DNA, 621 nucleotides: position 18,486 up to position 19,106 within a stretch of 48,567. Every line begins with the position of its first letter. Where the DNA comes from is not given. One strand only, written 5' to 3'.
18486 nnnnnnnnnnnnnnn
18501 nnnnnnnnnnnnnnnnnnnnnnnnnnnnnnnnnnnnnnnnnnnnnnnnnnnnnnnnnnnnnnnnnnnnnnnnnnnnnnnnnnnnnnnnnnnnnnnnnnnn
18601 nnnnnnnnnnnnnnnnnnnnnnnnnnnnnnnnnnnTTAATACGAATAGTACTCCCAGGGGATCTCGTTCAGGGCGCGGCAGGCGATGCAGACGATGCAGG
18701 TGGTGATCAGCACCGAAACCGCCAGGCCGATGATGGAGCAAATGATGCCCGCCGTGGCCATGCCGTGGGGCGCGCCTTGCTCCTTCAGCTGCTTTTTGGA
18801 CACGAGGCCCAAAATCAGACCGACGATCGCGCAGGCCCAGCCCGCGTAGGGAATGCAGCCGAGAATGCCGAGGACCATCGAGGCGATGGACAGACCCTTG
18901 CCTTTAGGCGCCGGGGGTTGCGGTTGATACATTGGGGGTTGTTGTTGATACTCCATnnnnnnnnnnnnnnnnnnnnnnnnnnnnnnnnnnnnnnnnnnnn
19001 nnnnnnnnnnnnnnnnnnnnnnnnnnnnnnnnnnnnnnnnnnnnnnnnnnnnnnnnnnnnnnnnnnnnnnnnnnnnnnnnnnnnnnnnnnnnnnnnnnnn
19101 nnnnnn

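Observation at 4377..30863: Heptad arrays supply stop codons and C-termini of flanking genes; some words close all three frames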

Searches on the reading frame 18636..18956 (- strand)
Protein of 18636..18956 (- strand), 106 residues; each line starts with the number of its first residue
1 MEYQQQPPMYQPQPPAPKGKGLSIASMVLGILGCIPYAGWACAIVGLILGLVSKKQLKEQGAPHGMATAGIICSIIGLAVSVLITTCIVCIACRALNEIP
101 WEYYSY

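Call 92: search_protein_families(library=pfam, proteins=[window:18636-18956:-])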
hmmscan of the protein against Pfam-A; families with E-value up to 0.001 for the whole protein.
window:18636-18956:- (106 aa): 1 family
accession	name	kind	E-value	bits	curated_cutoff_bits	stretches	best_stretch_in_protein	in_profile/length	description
PF13828.11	DUF4190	-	3.6e-13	49.5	35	1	22-83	1-61/62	Domain of unknown function (DUF4190)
